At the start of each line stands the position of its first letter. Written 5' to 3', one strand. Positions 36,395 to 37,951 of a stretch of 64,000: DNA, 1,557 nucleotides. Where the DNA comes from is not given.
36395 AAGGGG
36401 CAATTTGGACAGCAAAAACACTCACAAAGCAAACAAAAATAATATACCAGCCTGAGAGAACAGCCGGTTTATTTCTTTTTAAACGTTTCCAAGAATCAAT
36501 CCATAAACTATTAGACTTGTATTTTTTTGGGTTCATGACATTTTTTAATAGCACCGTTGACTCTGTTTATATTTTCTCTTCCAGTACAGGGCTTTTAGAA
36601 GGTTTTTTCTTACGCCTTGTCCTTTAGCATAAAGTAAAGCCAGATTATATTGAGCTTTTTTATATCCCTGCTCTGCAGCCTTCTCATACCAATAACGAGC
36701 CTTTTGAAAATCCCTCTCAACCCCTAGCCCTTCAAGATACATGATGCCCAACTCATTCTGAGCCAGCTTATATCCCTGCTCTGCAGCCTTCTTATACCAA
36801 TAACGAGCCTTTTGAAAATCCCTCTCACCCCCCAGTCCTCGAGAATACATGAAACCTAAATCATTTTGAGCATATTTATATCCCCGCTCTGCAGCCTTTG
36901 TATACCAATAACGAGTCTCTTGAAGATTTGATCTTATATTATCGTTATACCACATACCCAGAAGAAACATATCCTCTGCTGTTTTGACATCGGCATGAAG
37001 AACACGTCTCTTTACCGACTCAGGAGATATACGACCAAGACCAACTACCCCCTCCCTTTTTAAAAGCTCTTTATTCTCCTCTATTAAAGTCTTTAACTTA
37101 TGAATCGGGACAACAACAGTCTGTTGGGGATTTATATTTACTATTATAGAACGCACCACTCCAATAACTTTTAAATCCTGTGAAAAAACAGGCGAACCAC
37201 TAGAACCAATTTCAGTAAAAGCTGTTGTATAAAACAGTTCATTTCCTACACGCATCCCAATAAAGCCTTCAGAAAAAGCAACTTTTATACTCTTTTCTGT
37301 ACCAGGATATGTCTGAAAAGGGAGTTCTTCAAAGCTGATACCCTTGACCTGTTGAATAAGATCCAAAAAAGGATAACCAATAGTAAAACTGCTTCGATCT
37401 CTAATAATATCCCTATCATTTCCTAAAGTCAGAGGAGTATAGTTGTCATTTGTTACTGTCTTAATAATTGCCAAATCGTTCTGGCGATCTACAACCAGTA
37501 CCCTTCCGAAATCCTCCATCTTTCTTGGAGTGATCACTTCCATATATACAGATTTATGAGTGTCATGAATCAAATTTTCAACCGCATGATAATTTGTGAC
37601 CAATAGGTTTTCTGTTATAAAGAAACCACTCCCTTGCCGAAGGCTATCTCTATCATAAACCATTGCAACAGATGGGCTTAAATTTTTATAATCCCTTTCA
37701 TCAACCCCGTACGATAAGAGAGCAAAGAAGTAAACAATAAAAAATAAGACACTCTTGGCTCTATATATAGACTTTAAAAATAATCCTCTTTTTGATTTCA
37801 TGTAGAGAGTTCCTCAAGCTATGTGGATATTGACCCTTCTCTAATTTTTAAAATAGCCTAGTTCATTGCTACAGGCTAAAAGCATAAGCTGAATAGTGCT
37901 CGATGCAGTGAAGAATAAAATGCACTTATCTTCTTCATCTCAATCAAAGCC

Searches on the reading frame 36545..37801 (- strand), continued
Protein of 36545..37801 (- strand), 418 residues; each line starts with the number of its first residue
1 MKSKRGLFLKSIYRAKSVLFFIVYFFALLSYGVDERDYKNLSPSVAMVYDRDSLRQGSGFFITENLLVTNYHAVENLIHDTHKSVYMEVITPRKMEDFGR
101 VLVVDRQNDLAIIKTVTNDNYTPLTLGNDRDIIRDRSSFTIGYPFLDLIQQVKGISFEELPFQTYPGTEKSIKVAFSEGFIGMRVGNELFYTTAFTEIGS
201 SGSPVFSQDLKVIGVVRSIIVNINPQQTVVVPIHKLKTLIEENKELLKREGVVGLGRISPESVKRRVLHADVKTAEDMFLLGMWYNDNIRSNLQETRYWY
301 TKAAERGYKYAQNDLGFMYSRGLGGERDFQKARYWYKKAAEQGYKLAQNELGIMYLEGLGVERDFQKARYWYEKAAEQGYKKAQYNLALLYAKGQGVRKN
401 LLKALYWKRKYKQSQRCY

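Call 46: fold_search(model_id=the predicted structure, library=pdb)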
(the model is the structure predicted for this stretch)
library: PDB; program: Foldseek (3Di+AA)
matches with E <= 10: 1254; with E <= 0.001: 739
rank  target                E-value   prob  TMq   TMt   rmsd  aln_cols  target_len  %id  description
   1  7sjy_B                1.0e-11  1.00  0.38  0.50  13.0       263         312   19  Crystal structure of Clostridium thermocellum RsgI9 S1C-NTF2 bi-domain (released 2022-03-02)
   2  7sjy_A                1.1e-11  1.00  0.39  0.51  13.6       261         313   19  Crystal structure of Clostridium thermocellum RsgI9 S1C-NTF2 bi-domain (released 2022-03-02)
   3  8se8_K                1.4e-11  1.00  0.37  0.82   2.6       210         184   20  HTRA-1 PD/SA bound to CKP 1G10 (released 2024-07-03)
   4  8se7_K                2.4e-11  1.00  0.37  0.75   4.7       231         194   19  HTRA-1 PDSA bound to CKP 1A8 (released 2024-07-03)
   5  8se7_Q                4.2e-11  1.00  0.36  0.74   4.8       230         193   20  HTRA-1 PDSA bound to CKP 1A8 (released 2024-07-03)
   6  8sdp_C                4.7e-11  1.00  0.37  0.78   3.3       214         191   20  HTRA-1 PDSA bound to CKP 3A7 (released 2024-07-03)
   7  8se8_C                5.4e-11  1.00  0.36  0.75   3.9       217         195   21  HTRA-1 PD/SA bound to CKP 1G10 (released 2024-07-03)
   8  8sdp_B                5.4e-11  1.00  0.36  0.75   3.8       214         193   21  HTRA-1 PDSA bound to CKP 3A7 (released 2024-07-03)
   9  8se7_F                7.9e-11  1.00  0.37  0.76   3.7       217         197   20  HTRA-1 PDSA bound to CKP 1A8 (released 2024-07-03)
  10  8se8_R                7.9e-11  1.00  0.37  0.76   4.4       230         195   20  HTRA-1 PD/SA bound to CKP 1G10 (released 2024-07-03)
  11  6ok3_B                8.7e-11  1.00  0.32  0.26   1.6       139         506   45  Crystal structure of Sel1 repeat protein from Oxalobacter formigenes (released 2020-04-15)
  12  6ok3_A                9.2e-11  1.00  0.33  0.27   1.7       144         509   44  Crystal structure of Sel1 repeat protein from Oxalobacter formigenes (released 2020-04-15)
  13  8se8_B                9.7e-11  1.00  0.37  0.76   3.5       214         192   20  HTRA-1 PD/SA bound to CKP 1G10 (released 2024-07-03)
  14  8se8_Q                9.7e-11  1.00  0.36  0.75   4.1       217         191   19  HTRA-1 PD/SA bound to CKP 1G10 (released 2024-07-03)
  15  8se8_M                9.7e-11  1.00  0.38  0.75   4.6       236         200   19  HTRA-1 PD/SA bound to CKP 1G10 (released 2024-07-03)
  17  8sxq_B                1.1e-10  1.00  0.33  0.39   1.3       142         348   46  Crystal structure of Sel-1 repeat protein LceB from Legionella pneumophila (released 2024-01-24)
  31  8sxq_A                2.6e-10  1.00  0.33  0.39   1.2       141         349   46  Crystal structure of Sel-1 repeat protein LceB from Legionella pneumophila (released 2024-01-24)
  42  6ork_B                4.4e-10  1.00  0.33  0.56   1.4       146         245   33  Crystal structure of Sel1 repeat protein from Oxalobacter formigenes (released 2020-05-06)
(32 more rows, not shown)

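Call 48: find_encoding_contigs(protein=P0011, flank=8000, max_places=2)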
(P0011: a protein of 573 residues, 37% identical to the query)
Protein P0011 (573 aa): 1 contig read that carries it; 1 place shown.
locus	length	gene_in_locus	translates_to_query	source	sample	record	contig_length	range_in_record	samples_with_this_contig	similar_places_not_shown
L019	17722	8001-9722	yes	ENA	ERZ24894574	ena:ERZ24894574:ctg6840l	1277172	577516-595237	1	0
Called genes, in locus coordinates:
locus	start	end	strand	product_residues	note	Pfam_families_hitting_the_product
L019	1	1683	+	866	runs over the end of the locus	PF02739:5_3_exonuc_N, PF01367:5_3_exonuc, PF00476:DNA_pol_A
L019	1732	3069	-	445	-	-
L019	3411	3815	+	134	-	-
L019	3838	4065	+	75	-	-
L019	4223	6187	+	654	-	PF12728:HTH_17 (weak), PF02384:N6_Mtase, PF01170:UPF0020 (weak), PF06325:PrmA (faint), PF13847:Methyltransf_31, PF13649:Methyltransf_25 (faint), PF07669:Eco57I, PF12950:TaqI_C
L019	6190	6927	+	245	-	-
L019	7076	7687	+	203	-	-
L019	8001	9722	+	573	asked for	PF00089:Trypsin, PF13365:Trypsin_2, PF23310:TPR_27 (faint), PF08238:Sel1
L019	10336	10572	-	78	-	-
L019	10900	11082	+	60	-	-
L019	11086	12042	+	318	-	PF01972:SDH_protease, PF25145:NfeD1b_N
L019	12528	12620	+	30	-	-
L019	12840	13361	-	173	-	PF13183:Fer4_8 (faint), PF14697:Fer4_21 (faint), PF12797:Fer4_2 (faint), PF12837:Fer4_6 (faint), PF12838:Fer4_7, PF13187:Fer4_9 (weak), PF13484:Fer4_16 (faint), PF00037:Fer4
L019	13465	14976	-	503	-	PF13510:Fer2_4, PF10588:NADH-G_4Fe-4S_3, PF22117:Fer4_Nqo3, PF04879:Molybdop_Fe4S4, PF22151:Fer4_NDSU1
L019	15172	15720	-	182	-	-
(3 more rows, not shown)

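Call 49: find_encoding_contigs(protein=P0030, flank=8000, max_places=2)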
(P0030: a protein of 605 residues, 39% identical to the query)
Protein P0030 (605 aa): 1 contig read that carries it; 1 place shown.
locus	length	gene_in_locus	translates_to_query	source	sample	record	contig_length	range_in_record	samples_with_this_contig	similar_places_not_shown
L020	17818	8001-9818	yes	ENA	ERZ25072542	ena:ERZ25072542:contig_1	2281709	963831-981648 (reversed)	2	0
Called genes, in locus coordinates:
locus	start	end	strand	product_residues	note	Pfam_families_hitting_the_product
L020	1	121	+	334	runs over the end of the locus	PF00589:Phage_integrase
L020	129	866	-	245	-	PF12844:HTH_19 (faint), PF13413:HTH_25, PF13560:HTH_31 (weak)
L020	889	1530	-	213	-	PF02245:Pur_DNA_glyco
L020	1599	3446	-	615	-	PF00890:FAD_binding_2 (faint), PF01134:GIDA, PF07992:Pyr_redox_2, PF12831:FAD_oxidored (weak), PF21680:GIDA_C_1st, PF13932:SAM_GIDA_C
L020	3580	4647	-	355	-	PF20510:HgmA_N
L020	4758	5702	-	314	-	PF13793:Pribosyltran_N, PF00156:Pribosyltran, PF14572:Pribosyl_synth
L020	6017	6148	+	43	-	-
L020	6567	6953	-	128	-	-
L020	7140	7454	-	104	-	-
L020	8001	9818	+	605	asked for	PF00089:Trypsin, PF13365:Trypsin_2, PF12895:ANAPC3 (faint), PF08238:Sel1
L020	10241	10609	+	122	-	-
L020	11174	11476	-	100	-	PF13412:HTH_24 (faint), PF13744:HTH_37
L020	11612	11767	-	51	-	-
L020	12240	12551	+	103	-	PF13698:DUF4156 (weak)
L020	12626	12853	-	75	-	-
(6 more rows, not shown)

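Call 50: find_encoding_contigs(protein=P0035, flank=8000, max_places=2)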
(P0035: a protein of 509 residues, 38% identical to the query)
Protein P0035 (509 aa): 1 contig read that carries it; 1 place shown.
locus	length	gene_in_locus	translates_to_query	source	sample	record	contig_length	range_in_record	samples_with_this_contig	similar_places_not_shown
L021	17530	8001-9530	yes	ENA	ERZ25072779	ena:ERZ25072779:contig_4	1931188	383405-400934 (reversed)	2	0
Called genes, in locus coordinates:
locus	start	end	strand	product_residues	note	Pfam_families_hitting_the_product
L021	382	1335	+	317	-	PF00158:Sigma54_activat, PF14532:Sigma54_activ_2, PF25601:AAA_lid_14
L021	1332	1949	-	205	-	-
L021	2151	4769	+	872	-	PF02861:Clp_N, PF00004:AAA, PF13191:AAA_16 (weak), PF17871:AAA_lid_9, PF00004:AAA, PF07724:AAA_2, PF07728:AAA_5, PF10431:ClpB_D2-small, +6 more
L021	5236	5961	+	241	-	-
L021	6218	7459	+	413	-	PF00152:tRNA-synt_2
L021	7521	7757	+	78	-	-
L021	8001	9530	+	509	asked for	PF00089:Trypsin, PF13365:Trypsin_2, PF08238:Sel1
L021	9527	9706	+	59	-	-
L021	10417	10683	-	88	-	PF01527:HTH_Tnp_1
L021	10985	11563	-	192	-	PF01844:HNH, PF14279:HNH_5 (weak)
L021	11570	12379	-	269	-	PF01555:N6_N4_Mtase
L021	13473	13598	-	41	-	-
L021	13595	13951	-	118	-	PF01527:HTH_Tnp_1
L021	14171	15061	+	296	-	PF01145:Band_7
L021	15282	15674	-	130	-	PF00665:rve, PF13683:rve_3, PF13333:rve_2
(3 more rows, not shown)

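Call 53: find_encoding_contigs(protein=P0241, flank=10000, max_places=2)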
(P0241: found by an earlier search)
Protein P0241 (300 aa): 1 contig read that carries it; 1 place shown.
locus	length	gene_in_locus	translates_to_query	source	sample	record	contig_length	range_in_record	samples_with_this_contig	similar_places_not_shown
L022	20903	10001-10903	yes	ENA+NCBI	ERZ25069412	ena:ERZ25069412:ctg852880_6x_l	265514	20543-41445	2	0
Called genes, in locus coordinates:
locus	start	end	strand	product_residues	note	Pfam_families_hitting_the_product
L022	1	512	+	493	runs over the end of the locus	PF00370:FGGY_N, PF02782:FGGY_C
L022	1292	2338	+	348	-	PF12784:PDDEXK_2, PF27070:HTH_Rpn_C (weak)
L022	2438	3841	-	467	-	PF18073:Zn_ribbon_LapB, PF13481:AAA_25, PF03796:DnaB_C (weak), PF06745:ATPase, PF00004:AAA (faint), PF13541:ChlI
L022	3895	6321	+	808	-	PF23914:TPR_CcmH_CycH (faint), PF13424:TPR_12 (faint), PF13428:TPR_14 (faint), PF13432:TPR_16 (faint), PF00515:TPR_1 (faint), PF07719:TPR_2 (faint), PF13174:TPR_6 (faint), PF01464:SLT, +2 more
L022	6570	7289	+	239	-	-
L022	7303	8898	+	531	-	PF00496:SBP_bac_5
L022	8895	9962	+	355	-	PF19300:BPD_transp_1_N (faint), PF00528:BPD_transp_1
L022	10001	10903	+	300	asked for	PF12911:OppC_N, PF00528:BPD_transp_1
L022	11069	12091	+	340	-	PF08238:Sel1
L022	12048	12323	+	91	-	PF08238:Sel1 (weak)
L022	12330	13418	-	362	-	PF01926:MMR_HSR1, PF02421:FeoB_N, PF06071:YchF-GTPase_C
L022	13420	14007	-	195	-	PF01195:Pept_tRNA_hydro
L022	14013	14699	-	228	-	PF01386:Ribosomal_L25p, PF14693:Ribosomal_TL5_C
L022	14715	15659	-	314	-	PF13793:Pribosyltran_N, PF00156:Pribosyltran, PF14572:Pribosyl_synth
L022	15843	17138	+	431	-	PF02321:OEP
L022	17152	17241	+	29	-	-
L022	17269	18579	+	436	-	PF07994:NAD_binding_5, PF01658:Inos-1-P_synth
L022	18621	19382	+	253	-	PF01066:CDP-OH_P_transf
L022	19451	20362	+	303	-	PF01400:Astacin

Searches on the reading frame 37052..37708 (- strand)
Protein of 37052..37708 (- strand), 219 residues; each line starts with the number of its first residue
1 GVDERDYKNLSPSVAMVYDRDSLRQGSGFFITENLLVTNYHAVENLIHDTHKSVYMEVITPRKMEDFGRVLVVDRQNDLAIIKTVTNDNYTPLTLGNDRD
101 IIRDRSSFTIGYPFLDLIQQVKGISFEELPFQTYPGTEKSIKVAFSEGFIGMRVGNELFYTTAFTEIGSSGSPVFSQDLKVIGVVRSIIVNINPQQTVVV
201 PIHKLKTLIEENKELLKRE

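Call 17: find_related_loci(query=A1, collection=genome_contigs, flank=10000)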
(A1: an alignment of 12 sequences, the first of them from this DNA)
Query A1 (219 aa) in genome_contigs; peptide patterns used: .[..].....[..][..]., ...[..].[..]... (x = any residue, [..] = any of these).
108 stretches matched a pattern; 14 encode a relative of the query (tblastn E <= 1e-3); 14 distinct loci.
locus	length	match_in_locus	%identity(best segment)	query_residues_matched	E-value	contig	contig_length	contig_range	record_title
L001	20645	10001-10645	41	1-219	4e-47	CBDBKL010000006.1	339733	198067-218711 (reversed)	MAG: Bdellovibrionales bacterium isolate b14a1e32-c179-49f3-8106-4c73ff456aa6 genome assembly, contig: contig_6, whole g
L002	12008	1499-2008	39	26-215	1e-24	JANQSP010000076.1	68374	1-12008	MAG: Bdellovibrionales bacterium isolate IP30a_bin.14 k99_1447883, whole genome shotgun sequence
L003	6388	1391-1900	39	26-215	1e-24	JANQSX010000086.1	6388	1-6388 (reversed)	MAG: Bdellovibrionales bacterium isolate IP30b_bin.7 k99_1551940, whole genome shotgun sequence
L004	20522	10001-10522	36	18-218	2e-24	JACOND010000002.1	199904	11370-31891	MAG: Bdellovibrionales bacterium isolate SP5OBV1 SP5OBV1_Ga0325881_102, whole genome shotgun sequence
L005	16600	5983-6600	29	1-217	2e-20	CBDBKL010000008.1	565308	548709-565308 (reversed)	MAG: Bdellovibrionales bacterium isolate b14a1e32-c179-49f3-8106-4c73ff456aa6 genome assembly, contig: contig_8, whole g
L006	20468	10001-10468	32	4-185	8e-14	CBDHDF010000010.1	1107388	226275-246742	MAG: Bdellovibrionales bacterium isolate 0a20605d-1f47-4a01-a9e2-0ce7fd87681e genome assembly, contig: contig_10, whole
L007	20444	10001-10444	28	26-198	1e-13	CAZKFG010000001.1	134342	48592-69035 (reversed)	MAG TPA_asm: uncultured Acidaminococcales bacterium isolate SRP242652_co2_110 genome assembly, contig: NODE_146_length_1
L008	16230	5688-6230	26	26-219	4e-13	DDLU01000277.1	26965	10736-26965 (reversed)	MAG TPA_asm: Desulfovibrio sp. UBA2564 UBA2564_contig_1461, whole genome shotgun sequence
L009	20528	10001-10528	31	6-209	3e-12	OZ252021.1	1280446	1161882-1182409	MAG: Bdellovibrionales bacterium isolate 6a496bf3-181e-4461-950e-825b0d533db7 genome assembly, chromosome: 1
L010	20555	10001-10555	27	8-208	6e-10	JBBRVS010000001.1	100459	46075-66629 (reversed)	MAG: Pyrinomonadales bacterium isolate La3_metabat2.217 La3_metabat2.217_K_2088654_L_100459_cov_21.9600, whole genome sh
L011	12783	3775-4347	27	8-214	7e-10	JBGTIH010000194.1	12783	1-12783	MAG: Pyrinomonadaceae bacterium isolate JTS-RE26 k141_6240196, whole genome shotgun sequence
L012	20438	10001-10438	28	8-184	2e-7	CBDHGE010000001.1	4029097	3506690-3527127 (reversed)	MAG: Candidatus Poribacteria bacterium isolate 9ac9c1da-626f-4e18-9c15-12d165d572a9 genome assembly, contig: contig_1, w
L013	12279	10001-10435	25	23-188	8e-6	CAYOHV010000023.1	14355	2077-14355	MAG TPA_asm: uncultured Bifidobacterium sp. isolate SRP193358_co1_161 genome assembly, contig: NODE_11470_length_14355_c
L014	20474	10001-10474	27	10-184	2e-5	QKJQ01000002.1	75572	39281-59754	MAG: Clostridia bacterium isolate SZUA-610 scaffold_471, whole genome shotgun sequence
